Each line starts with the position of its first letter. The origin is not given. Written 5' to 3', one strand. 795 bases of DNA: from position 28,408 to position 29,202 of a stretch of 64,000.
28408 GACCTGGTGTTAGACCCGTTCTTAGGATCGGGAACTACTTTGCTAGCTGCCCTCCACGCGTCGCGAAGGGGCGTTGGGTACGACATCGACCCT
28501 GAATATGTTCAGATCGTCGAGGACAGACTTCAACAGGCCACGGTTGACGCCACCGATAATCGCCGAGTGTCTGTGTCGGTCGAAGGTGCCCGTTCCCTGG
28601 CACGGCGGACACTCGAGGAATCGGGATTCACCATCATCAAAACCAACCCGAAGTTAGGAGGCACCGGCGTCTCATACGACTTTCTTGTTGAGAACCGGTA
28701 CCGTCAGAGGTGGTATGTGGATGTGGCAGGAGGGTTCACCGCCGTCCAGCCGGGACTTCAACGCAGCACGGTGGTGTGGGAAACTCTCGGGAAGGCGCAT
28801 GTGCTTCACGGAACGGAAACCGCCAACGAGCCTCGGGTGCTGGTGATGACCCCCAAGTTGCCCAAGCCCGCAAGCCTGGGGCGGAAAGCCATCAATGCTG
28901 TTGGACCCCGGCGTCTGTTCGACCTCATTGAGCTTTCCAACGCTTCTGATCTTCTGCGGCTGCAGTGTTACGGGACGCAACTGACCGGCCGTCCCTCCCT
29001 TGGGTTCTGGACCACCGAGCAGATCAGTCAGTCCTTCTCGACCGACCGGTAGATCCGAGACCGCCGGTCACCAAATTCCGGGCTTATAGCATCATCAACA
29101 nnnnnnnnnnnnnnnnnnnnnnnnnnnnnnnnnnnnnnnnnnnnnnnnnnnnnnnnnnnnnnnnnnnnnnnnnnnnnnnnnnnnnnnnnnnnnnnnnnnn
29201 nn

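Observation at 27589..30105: Orphan-looking methyltransferase followed by an unassignable 334-aa ORF: candidate novel type II R-M pair next to the IS630 element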

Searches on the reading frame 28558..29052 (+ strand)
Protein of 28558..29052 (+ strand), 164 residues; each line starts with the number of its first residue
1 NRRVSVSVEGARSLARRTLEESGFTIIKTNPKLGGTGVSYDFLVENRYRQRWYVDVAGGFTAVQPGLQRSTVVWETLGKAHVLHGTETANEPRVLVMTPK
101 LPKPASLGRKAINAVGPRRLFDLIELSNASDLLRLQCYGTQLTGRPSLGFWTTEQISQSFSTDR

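Call 32: search_protein_families(library=pfam, proteins=[window:28558-29052:+], max_evalue=0.05)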
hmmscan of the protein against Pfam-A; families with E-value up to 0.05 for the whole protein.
window:28558-29052:+ (164 aa): 0 families

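Call 33: search_protein_families(library=phrogs, proteins=[window:28558-29052:+], max_evalue=0.05)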
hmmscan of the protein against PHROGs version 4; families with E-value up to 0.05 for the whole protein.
window:28558-29052:+ (164 aa): 0 families

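Call 56: predict_structure(alignment_id=A3)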
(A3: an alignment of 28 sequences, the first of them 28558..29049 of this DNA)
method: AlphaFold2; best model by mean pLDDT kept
length: 164 residues; sequences in the alignment: 28
mean_pLDDT: 91.5   pTM: 0.87
mean pLDDT of the five models: 91.5, 91.5, 90.4, 90.3, 90.2
residues with pLDDT >= 90: 135; 70-90: 15; 50-70: 6; < 50: 8
segments of 3 or more residues with pLDDT < 50: 1-7
pLDDT, mean of each block of 10 residues (from residue 1): 53 97 98 94 97 95 90 97 81 92 97 96 98 98 96 95 64
secondary structure, 60 per line:
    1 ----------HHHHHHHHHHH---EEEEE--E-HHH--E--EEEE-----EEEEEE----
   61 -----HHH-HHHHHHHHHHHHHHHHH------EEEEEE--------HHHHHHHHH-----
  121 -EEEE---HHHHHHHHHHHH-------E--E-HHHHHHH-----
elements in order: H11-21 E25-29 E42-45 E51-56 H70-86 E93-98 H107-115 E122-125 H129-140 H153-159

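Call 60: fold_search(model_id=the predicted structure, library=pdb)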
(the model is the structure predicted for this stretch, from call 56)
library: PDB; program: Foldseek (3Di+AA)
matches with E <= 10: 201; with E <= 0.001: 0
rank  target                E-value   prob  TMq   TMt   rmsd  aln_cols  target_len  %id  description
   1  2vld_A                2.4e-02  0.99  0.39  0.29   3.8       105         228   13  crystal structure of a repair endonuclease from Pyrococcus abyssi (released 2009-05-19)
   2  2vld_B                4.5e-02  0.97  0.39  0.30   3.8       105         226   13  crystal structure of a repair endonuclease from Pyrococcus abyssi (released 2009-05-19)
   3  5gke_A                5.8e-02  0.87  0.35  0.26   5.0       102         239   12  Structure of EndoMS-dsDNA1 complex (released 2016-11-02)
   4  1dc1_B                8.5e-02  0.85  0.42  0.25   4.9       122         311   11  RESTRICTION ENZYME BSOBI/DNA COMPLEX STRUCTURE: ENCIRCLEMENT OF THE DNA AND HISTIDINE-CATALYZED HYDROLYSIS WITHIN A CA (released 2001-02-21)
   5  2inb                  1.0e-01  0.77  0.34  0.42   4.4        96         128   20  Crystal structure of an XisH family protein (ZP_00107633.1) from Nostoc punctiforme PCC 73102 at 1.60 A resolution (released 2006-10-24)
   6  2okf_A                1.1e-01  0.87  0.36  0.44   4.0        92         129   18  CRYSTAL STRUCTURE OF A FDXN ELEMENT EXCISION CONTROLLING FACTOR PROTEIN (AVA_3312) FROM ANABAENA VARIABILIS AT 1.60 A  (released 2007-01-30)
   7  4dap                  1.2e-01  0.77  0.34  0.25   4.5        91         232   18  The structure of Escherichia coli SfsA (released 2013-08-14)
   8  9nxx_D                1.5e-01  0.23  0.35  0.18  14.1       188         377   14  LmuA_conformation 1 (released 2025-12-17)
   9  3dnx                  1.6e-01  0.72  0.31  0.34   4.0        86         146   15  SPO1766 protein of unknown function from Silicibacter pomeroyi. (released 2008-09-02)
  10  8iby_C                1.6e-01  0.33  0.32  0.09   8.7       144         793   12  Structure of R2 with 5'ORF (released 2023-09-20)
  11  9dou_A                1.8e-01  0.33  0.33  0.08   8.7       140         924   14  Taeniopygia guttata R2 retrotransposon (R2Tg) initiating target-primed reverse transcription (released 2025-05-21)
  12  8gh6_A                2.0e-01  0.63  0.33  0.07   5.4        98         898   16  Bombyx mori R2 retrotransposon initiating target-primed reverse transcription (released 2023-04-05)
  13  1dc1_A                2.8e-01  0.63  0.42  0.25   4.9       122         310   11  RESTRICTION ENZYME BSOBI/DNA COMPLEX STRUCTURE: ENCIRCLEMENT OF THE DNA AND HISTIDINE-CATALYZED HYDROLYSIS WITHIN A CA (released 2001-02-21)
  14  9nxx_B                3.6e-01  0.15  0.35  0.18  14.7       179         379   14  LmuA_conformation 1 (released 2025-12-17)
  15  9hr5_A                4.3e-01  0.12  0.29  0.15   9.9       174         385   14  Salmonella enterica Lamassu LmuA nuclease tetramer bound to DNA duplex (released 2025-10-01)
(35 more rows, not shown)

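Call 65: find_related_loci(query=A4, collection=metagenome_contigs, flank=4000)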
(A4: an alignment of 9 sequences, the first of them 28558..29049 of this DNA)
Query A4 (164 aa) in metagenome_contigs; peptide patterns used: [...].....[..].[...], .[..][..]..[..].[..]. (x = any residue, [..] = any of these).
266 stretches matched a pattern; 184 encode a relative of the query (tblastn E <= 1e-3); the best 80 are kept; 80 distinct loci.
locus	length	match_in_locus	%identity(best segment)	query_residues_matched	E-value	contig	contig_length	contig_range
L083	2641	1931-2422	85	1-164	2e-94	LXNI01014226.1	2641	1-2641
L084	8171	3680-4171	83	1-164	9e-90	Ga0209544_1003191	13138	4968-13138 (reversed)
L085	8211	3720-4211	83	1-164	9e-90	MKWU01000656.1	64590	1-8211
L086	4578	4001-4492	83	1-164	9e-90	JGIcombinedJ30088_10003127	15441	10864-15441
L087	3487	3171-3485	90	1-105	5e-60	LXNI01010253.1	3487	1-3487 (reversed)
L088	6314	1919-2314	64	43-164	1e-48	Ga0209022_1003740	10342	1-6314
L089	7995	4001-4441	50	12-160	3e-45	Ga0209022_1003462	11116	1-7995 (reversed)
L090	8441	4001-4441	50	12-160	3e-45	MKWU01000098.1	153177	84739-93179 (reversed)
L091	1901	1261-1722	47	3-157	2e-42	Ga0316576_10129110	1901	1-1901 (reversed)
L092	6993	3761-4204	45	11-158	3e-41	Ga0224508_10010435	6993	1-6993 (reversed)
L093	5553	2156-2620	44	11-164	9e-38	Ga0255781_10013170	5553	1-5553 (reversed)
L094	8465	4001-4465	44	11-164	9e-38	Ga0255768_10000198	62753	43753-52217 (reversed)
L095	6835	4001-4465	43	11-164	2e-37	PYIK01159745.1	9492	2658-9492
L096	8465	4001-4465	43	11-164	1e-37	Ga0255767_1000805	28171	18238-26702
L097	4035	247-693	45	11-158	2e-37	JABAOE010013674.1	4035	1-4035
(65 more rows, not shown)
